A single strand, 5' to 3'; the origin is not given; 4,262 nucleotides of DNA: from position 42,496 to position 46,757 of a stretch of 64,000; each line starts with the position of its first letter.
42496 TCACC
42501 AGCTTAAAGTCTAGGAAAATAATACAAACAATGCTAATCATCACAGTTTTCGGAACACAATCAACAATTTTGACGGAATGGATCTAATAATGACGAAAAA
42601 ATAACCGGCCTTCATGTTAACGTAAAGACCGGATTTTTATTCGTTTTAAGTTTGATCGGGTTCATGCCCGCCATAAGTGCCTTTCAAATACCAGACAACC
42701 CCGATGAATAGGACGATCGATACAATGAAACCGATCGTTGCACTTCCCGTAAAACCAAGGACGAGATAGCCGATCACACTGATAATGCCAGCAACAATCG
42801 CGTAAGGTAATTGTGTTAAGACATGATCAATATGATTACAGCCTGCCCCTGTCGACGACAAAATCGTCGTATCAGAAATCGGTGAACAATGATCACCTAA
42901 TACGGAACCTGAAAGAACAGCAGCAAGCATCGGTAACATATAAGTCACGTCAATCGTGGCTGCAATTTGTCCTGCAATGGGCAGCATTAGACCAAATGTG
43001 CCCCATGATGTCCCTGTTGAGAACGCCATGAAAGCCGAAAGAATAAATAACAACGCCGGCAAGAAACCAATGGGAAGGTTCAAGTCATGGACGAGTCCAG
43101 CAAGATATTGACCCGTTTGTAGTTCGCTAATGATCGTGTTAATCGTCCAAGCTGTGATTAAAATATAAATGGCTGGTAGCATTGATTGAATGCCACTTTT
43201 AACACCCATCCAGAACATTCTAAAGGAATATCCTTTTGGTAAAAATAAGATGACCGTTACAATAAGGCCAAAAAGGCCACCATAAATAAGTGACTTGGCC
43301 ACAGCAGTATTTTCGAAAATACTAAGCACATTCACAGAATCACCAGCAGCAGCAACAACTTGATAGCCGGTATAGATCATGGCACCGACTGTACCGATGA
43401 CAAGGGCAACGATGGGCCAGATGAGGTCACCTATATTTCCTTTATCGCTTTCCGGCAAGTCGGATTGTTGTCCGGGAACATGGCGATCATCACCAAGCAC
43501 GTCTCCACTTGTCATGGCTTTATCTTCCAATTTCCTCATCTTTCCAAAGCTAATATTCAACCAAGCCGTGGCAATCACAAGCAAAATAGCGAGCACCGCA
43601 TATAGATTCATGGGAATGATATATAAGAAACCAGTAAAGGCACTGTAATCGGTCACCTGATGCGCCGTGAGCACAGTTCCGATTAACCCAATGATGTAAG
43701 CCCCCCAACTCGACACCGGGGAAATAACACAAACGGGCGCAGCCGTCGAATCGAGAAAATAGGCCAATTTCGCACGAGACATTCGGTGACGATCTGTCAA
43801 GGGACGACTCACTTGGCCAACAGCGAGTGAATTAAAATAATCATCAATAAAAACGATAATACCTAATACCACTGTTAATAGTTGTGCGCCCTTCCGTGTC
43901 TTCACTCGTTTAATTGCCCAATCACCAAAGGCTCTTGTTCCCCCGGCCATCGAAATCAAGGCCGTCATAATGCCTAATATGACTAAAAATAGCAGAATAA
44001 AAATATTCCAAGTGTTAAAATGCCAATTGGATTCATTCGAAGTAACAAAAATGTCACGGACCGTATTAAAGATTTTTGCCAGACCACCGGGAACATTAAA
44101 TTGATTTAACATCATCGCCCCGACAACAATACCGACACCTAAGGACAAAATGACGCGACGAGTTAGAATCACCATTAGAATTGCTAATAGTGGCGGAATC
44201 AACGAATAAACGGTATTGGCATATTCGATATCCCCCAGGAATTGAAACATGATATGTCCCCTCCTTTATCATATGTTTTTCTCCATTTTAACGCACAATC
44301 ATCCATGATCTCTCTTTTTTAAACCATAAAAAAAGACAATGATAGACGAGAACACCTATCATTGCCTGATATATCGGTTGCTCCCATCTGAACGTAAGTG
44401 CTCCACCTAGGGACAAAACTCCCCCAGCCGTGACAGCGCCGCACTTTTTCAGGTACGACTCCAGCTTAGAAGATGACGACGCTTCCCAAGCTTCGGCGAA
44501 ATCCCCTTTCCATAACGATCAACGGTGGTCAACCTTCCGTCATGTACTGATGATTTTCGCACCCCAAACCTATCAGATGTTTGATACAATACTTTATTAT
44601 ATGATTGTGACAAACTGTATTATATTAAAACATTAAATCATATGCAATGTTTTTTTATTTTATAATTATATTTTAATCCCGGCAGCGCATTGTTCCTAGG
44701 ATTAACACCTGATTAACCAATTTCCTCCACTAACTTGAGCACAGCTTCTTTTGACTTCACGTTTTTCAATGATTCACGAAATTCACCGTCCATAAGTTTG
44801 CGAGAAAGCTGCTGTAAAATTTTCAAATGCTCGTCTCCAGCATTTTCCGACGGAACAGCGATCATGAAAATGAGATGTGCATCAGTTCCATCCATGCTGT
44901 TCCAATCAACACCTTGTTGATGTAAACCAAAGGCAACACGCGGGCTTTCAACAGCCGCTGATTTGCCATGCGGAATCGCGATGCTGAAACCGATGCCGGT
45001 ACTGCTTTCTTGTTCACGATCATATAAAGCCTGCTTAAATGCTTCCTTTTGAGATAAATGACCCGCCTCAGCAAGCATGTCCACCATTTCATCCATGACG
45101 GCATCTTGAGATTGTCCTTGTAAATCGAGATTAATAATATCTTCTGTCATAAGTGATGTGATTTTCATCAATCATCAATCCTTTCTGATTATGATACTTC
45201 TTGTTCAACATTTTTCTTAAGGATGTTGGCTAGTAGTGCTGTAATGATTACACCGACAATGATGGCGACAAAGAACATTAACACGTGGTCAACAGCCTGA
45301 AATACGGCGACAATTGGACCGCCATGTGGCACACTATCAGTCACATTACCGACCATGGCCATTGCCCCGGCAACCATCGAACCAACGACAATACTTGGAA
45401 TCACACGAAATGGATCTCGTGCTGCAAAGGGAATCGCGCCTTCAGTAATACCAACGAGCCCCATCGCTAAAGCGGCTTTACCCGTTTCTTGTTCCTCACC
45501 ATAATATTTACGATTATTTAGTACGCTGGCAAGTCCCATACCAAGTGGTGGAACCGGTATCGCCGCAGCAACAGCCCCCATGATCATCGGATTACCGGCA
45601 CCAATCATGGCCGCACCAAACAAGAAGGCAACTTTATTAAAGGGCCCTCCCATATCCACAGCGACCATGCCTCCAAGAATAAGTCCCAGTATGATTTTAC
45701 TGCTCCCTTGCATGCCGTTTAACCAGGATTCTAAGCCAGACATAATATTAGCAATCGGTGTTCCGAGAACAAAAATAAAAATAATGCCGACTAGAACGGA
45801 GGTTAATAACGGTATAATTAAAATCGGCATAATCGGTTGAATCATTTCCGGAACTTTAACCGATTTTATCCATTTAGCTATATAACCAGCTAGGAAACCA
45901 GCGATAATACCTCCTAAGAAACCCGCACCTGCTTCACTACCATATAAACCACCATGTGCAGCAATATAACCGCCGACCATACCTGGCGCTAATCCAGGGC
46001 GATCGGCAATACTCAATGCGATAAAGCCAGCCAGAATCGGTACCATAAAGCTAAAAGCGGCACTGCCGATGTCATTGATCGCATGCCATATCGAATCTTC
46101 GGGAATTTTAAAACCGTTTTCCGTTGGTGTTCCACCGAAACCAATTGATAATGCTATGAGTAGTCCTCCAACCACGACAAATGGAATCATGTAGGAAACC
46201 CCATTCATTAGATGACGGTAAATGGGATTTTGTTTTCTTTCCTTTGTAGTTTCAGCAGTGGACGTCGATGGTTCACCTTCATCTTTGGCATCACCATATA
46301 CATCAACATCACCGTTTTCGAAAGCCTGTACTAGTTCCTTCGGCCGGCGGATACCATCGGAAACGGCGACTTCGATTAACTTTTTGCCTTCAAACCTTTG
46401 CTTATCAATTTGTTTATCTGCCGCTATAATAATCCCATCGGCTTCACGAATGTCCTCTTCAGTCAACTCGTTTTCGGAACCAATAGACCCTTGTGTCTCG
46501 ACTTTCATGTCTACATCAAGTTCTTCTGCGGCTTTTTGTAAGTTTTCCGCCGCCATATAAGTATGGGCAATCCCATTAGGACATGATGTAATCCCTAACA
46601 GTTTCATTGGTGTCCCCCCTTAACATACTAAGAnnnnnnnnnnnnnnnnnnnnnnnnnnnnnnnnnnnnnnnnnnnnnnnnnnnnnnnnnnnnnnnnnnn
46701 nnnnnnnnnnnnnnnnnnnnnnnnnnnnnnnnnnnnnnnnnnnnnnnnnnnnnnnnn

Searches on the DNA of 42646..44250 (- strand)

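Call 15: search_rna_families(sources=[L001, L003, L009, L012, L017, L021, L023, L025, L030, L034, L038, L040, L042, L045, L059, L061, L064, L067, L078], threshold=gathering)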
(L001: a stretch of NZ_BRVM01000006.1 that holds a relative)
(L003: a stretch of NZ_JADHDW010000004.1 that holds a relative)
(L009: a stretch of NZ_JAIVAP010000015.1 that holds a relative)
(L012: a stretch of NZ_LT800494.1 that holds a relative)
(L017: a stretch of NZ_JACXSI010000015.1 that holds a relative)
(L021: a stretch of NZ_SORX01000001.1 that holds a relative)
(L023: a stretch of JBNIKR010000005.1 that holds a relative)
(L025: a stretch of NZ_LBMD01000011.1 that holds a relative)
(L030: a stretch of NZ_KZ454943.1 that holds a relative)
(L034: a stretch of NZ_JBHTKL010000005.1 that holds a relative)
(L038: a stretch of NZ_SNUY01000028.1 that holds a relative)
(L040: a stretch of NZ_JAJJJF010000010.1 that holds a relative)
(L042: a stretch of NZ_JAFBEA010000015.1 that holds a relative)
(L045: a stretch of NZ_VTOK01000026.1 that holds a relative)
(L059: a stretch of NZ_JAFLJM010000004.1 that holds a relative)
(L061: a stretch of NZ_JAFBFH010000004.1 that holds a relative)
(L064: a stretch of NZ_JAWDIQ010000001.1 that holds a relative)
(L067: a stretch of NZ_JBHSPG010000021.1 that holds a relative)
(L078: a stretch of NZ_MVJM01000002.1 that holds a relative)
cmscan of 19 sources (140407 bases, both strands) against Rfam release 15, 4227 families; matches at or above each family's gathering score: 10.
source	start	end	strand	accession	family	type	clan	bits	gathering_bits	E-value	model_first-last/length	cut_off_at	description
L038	2690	2865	+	RF00168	Lysine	Cis-reg; riboswitch;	-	129.7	30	3.9e-34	1-182/182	no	Lysine riboswitch aptamer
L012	2678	2908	+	RF00168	Lysine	Cis-reg; riboswitch;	-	121.5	30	1.3e-31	1-182/182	no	Lysine riboswitch aptamer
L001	2656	2862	+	RF00168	Lysine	Cis-reg; riboswitch;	-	119.9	30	3.8e-31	1-182/182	no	Lysine riboswitch aptamer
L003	2723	2907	+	RF00168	Lysine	Cis-reg; riboswitch;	-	117.4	30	2.3e-30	1-182/182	no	Lysine riboswitch aptamer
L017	2718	2905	+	RF00168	Lysine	Cis-reg; riboswitch;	-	116.1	30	5.7e-30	1-182/182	no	Lysine riboswitch aptamer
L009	2667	2870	+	RF00168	Lysine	Cis-reg; riboswitch;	-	115.9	30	6.5e-30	1-182/182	no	Lysine riboswitch aptamer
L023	2698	2887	+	RF00168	Lysine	Cis-reg; riboswitch;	-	113.7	30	3e-29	1-182/182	no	Lysine riboswitch aptamer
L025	2693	2884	+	RF00168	Lysine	Cis-reg; riboswitch;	-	112.6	30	6.6e-29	1-182/182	no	Lysine riboswitch aptamer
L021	2683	2868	+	RF00168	Lysine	Cis-reg; riboswitch;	-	91.6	30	1.8e-22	1-182/182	no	Lysine riboswitch aptamer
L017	4695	4798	+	RF02001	group-II-D1D4-3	Intron;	CL00102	78.7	32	1.1e-13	1-102/170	3'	Group II catalytic intron D1-D4-3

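Call 16: search_rna_families(sources=[L035, L037, L043, L044, L048, L050, L051, L053, L057, L065, L068, L069, L071, L076, L079, L004, L032, L031, L073], threshold=gathering)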
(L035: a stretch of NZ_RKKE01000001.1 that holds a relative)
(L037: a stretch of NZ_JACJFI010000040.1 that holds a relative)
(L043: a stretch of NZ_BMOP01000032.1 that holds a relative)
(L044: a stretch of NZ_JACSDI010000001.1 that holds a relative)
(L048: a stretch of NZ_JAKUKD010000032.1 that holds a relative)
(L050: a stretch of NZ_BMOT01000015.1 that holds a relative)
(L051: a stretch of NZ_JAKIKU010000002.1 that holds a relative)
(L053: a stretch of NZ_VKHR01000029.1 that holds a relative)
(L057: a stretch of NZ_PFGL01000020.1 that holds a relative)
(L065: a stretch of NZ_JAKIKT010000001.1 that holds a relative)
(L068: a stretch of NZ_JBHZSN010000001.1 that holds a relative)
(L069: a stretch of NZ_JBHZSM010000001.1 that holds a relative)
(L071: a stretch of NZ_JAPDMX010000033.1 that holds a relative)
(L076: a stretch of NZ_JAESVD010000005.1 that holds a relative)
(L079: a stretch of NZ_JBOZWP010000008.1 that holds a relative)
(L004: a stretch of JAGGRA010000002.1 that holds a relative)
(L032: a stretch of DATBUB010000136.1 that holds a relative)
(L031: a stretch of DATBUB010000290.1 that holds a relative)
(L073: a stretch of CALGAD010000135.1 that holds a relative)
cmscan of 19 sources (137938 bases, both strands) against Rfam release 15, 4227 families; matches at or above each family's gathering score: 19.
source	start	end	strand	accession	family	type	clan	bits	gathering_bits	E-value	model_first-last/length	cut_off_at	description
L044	2716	2912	+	RF00168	Lysine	Cis-reg; riboswitch;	-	130.3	30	2.6e-34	1-182/182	no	Lysine riboswitch aptamer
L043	2716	2912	+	RF00168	Lysine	Cis-reg; riboswitch;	-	126.8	30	3.1e-33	1-182/182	no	Lysine riboswitch aptamer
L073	181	364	+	RF00168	Lysine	Cis-reg; riboswitch;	-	124.4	30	1.6e-32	1-182/182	no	Lysine riboswitch aptamer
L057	2716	2912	+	RF00168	Lysine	Cis-reg; riboswitch;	-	121.1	30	1.7e-31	1-182/182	no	Lysine riboswitch aptamer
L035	2695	2911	+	RF00168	Lysine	Cis-reg; riboswitch;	-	120.6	30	2.4e-31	1-182/182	no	Lysine riboswitch aptamer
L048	2714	2910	+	RF00168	Lysine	Cis-reg; riboswitch;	-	119.8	30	4.1e-31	1-182/182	no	Lysine riboswitch aptamer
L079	2684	2882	+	RF00168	Lysine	Cis-reg; riboswitch;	-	118.9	30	7.7e-31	1-182/182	no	Lysine riboswitch aptamer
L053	2692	2912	+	RF00168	Lysine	Cis-reg; riboswitch;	-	117.8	30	1.7e-30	1-182/182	no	Lysine riboswitch aptamer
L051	2691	2911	+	RF00168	Lysine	Cis-reg; riboswitch;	-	117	30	2.9e-30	1-182/182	no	Lysine riboswitch aptamer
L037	2696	2912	+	RF00168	Lysine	Cis-reg; riboswitch;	-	116.8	30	3.4e-30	1-182/182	no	Lysine riboswitch aptamer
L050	2718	2915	+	RF00168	Lysine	Cis-reg; riboswitch;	-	115.5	30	8.3e-30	1-182/182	no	Lysine riboswitch aptamer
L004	2322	2528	+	RF00168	Lysine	Cis-reg; riboswitch;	-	115.1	30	1.2e-29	1-182/182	no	Lysine riboswitch aptamer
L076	2690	2911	+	RF00168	Lysine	Cis-reg; riboswitch;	-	114.6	30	1.6e-29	1-182/182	no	Lysine riboswitch aptamer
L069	2698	2912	+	RF00168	Lysine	Cis-reg; riboswitch;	-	114.1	30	2.3e-29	1-182/182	no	Lysine riboswitch aptamer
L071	2718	2915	+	RF00168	Lysine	Cis-reg; riboswitch;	-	113.8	30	2.8e-29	1-182/182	no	Lysine riboswitch aptamer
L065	2688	2884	+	RF00168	Lysine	Cis-reg; riboswitch;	-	112.3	30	8e-29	1-182/182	no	Lysine riboswitch aptamer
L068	2693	2912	+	RF00168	Lysine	Cis-reg; riboswitch;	-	109.3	30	6.6e-28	1-182/182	no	Lysine riboswitch aptamer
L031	116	296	+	RF00168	Lysine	Cis-reg; riboswitch;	-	105.8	30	7.6e-27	1-182/182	no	Lysine riboswitch aptamer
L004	2650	2723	+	RF01690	Bacillaceae-1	Gene; sRNA;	-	60.7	35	2.5e-08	1-67/67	no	Bacillaceae-1 RNA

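Call 30: search_rna_families(sources=[L081, L082, L083, L084, L085, L086], threshold=gathering, show_alignments=4)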
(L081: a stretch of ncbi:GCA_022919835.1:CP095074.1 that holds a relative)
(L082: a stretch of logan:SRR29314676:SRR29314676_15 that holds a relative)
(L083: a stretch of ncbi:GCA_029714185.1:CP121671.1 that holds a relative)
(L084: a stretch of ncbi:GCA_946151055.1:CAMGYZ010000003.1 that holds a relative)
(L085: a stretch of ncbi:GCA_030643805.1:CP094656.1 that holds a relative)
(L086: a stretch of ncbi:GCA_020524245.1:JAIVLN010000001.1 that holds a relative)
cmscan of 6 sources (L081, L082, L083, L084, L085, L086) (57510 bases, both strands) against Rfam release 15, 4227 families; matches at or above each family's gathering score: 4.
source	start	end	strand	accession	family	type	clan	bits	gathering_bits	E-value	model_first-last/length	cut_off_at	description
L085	3373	3555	+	RF00168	Lysine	Cis-reg; riboswitch;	-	115.3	30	4e-30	1-182/182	no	Lysine riboswitch aptamer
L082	3689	3874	+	RF00168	Lysine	Cis-reg; riboswitch;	-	107.4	30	1e-27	1-182/182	no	Lysine riboswitch aptamer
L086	3675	3860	+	RF00168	Lysine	Cis-reg; riboswitch;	-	106.8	30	1.6e-27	1-182/182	no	Lysine riboswitch aptamer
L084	3708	3893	+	RF00168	Lysine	Cis-reg; riboswitch;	-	93.6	30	1.7e-23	1-182/182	no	Lysine riboswitch aptamer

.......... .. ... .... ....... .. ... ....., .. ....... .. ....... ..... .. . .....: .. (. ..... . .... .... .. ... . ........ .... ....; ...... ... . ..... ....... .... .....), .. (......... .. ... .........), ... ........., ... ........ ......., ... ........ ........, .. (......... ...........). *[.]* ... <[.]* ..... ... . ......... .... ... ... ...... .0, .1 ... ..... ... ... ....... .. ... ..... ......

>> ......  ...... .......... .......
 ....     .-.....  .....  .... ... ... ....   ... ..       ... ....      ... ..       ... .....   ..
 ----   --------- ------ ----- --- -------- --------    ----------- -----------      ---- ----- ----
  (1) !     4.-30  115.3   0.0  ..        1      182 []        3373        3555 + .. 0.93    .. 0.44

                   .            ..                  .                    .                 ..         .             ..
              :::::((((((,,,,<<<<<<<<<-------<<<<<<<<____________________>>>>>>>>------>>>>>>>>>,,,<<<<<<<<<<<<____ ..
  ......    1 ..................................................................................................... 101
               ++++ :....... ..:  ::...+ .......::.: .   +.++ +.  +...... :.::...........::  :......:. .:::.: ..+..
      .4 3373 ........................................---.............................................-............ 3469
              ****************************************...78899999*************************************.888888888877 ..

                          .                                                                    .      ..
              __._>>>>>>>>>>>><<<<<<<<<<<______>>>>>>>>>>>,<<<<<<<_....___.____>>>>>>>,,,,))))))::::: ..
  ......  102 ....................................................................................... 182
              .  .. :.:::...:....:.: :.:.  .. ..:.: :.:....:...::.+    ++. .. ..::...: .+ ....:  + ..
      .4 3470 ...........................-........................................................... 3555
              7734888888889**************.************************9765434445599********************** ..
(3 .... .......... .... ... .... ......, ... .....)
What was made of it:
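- The same aptamer lies on the same strand directly upstream of orthologues in 27 of 38 loci (calls 15, 16) and in 4 of 6 closest relatives (call 30).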

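Call 41: search_rna_families(sources=[L081, L083], threshold=evalue, max_evalue=0.01, show_alignments=2)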
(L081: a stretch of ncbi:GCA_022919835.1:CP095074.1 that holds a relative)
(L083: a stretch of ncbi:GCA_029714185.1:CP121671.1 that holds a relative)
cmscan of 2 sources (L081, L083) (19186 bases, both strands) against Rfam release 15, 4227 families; matches with E-value up to 0.01: 0.
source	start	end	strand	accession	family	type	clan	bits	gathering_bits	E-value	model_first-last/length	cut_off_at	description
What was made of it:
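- The nearest protein relatives have lost the element (calls 30, 41). The Halobacillus genes lack the riboswitch altogether (calls 30, 41).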

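Call 57: search_rna_families(sources=[L030, L032, L034, L040, L042, L045, L059, L064, L067], threshold=evalue, max_evalue=0.001, show_alignments=3)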
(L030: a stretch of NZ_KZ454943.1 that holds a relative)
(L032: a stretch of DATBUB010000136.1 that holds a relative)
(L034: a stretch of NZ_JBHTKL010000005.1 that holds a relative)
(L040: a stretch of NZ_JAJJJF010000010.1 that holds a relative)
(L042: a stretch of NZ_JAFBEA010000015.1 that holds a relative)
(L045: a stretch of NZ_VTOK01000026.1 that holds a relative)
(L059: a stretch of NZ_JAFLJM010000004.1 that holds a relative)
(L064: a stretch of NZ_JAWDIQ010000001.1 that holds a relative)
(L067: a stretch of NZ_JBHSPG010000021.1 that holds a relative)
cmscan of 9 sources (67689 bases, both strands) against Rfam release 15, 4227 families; matches with E-value up to 0.001: 0.
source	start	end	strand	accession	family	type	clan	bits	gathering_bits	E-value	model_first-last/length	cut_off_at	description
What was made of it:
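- The overlap between P1 and the antiterminator is only 4-5 nt. The closest protein relatives (Halobacillus, 76-78% identity) and 11 of 38 other orthologous loci have no L-box (calls 15, 16, 30, 41, 57), so the regulation is dispensable in many lineages.
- Tried and rejected: None was found at E <= 1e-3 or 1e-2 (calls 41, 57).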

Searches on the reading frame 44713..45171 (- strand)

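Call 5: search_protein_families(library=pfam, proteins=[window:44713-45171:-])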
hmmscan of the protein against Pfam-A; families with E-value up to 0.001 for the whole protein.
window:44713-45171:- (152 aa): 1 family
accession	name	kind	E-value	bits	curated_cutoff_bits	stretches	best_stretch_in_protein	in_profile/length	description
PF00359.27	PTS_EIIA_2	-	6e-41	140.2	27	1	7-150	2-143/144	Phosphoenolpyruvate-dependent sugar phosphotransferase system, EIIA 2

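Call 6: search_protein_families(library=ncbifam, proteins=[window:44713-45171:-])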
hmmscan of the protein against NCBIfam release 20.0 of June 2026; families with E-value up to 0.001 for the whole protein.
window:44713-45171:- (152 aa): 10 families
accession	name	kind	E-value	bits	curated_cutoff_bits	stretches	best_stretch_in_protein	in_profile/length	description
TIGR00848.1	fruA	subfamily_domain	5.7e-43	145.9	103.5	1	8-135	2-129/129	fructose PTS transporter subunit IIA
NF007389.0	PRK09913.1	equivalog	6.7e-33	113.7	151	1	7-149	3-143/148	PTS fructose transporter subunit IIA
NF007293.0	PRK09765.1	equivalog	1.5e-30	106.3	763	1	1-150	1-151/639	PTS 2-O-a-mannosyl-D-glycerate transporter subunit IIABC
TIGR01419.1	nitro_reg_IIA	equivalog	4.1e-21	75.3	138.7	1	4-150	2-145/145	PTS IIA-like nitrogen regulatory protein PtsN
NF008319.0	PRK11109.1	equivalog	4.1e-16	59.2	302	1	7-148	4-139/376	fused PTS fructose transporter subunit IIA/HPr protein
NF008145.0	PRK10896.1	equivalog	4.7e-14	52.4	221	1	2-150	8-155/161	PTS IIA-like nitrogen regulatory protein PtsN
NF011663.0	PRK15083.1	subfamily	1.2e-11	43.4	589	1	8-149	497-635/639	PTS mannitol transporter subunit IICBA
NF010351.0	PRK13779.1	equivalog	7.1e-11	41.6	766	1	9-139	5-130/503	bifunctional PTS system fructose-specific transporter subunit IIA/HPr protein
NF007236.0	PRK09665.1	equivalog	4.4e-07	29.8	139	1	24-142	17-136/150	PTS galactitol transporter subunit IIA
NF007366.0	PRK09863.1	equivalog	0.00071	18.1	426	1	19-149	462-584/586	putative frv operon regulatory protein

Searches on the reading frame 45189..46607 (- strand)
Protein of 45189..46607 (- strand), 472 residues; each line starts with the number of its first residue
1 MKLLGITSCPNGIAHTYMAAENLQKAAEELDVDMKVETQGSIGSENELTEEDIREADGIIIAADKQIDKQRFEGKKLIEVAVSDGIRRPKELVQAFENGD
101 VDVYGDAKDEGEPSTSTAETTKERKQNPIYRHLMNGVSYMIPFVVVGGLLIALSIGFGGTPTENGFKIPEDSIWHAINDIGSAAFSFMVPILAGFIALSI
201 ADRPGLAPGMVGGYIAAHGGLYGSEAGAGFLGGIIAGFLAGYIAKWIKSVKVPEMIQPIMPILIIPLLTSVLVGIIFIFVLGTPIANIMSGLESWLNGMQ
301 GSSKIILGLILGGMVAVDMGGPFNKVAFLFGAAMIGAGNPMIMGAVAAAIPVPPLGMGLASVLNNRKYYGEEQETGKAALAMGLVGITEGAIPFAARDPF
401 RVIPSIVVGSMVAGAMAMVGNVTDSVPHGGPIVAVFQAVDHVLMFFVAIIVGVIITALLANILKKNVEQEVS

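Call 5: search_protein_families(library=pfam, proteins=[window:45189-46607:-])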
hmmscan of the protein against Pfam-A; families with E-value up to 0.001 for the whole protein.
window:45189-46607:- (472 aa): 3 families
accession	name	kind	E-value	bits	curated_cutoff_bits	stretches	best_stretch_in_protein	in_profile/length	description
PF02378.23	PTS_EIIC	-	6.1e-26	91.7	30.7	1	134-409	1-319/319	Phosphotransferase system, EIIC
PF02302.22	PTS_IIB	-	1.1e-20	74.5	23.6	1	6-94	3-89/90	PTS system, Lactose/Cellobiose specific IIB subunit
PF25554.1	PTS_EIIB_BC_N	-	1.4e-05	25.6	27.4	0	1-94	1-79/88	PTS system fructose specific EIIB'BC N-terminal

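Call 6: search_protein_families(library=ncbifam, proteins=[window:45189-46607:-])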
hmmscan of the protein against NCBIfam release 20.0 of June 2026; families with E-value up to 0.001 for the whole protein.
window:45189-46607:- (472 aa): 8 families
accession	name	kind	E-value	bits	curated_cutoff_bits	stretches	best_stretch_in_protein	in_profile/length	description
NF007984.0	PRK10712.1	equivalog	3.9e-134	448.2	793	1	3-470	106-558/563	PTS fructose transporter subunit IIBC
TIGR01427.1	PTS_IIC_fructo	subfamily_domain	4.1e-101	338.8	157.55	1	117-464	3-346/346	fructose-specific PTS transporter subunit EIIC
NF007787.0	PRK10478.1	equivalog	4.1e-96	322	426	1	130-470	12-341/359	PTS fructose transporter subunit EIIC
NF007293.0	PRK09765.1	equivalog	6.5e-96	322.3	763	1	3-466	167-625/639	PTS 2-O-a-mannosyl-D-glycerate transporter subunit IIABC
NF008493.0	PRK11404.1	equivalog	2.5e-85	286.9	806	1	2-464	6-464/483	PTS fructose-like transporter subunit IIBC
TIGR00829.1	FRU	subfamily_domain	7.3e-33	112.7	76.85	1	5-86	2-84/85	fructose PTS transporter subunit IIB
NF007783.0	PRK10474.1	equivalog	8.3e-31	106.5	135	1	1-95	2-97/106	PTS fructose-like transporter subunit IIB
NF007747.0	PRK10427.1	equivalog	5.8e-23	81.2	153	1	2-96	4-99/114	PTS fructose-like transporter subunit IIB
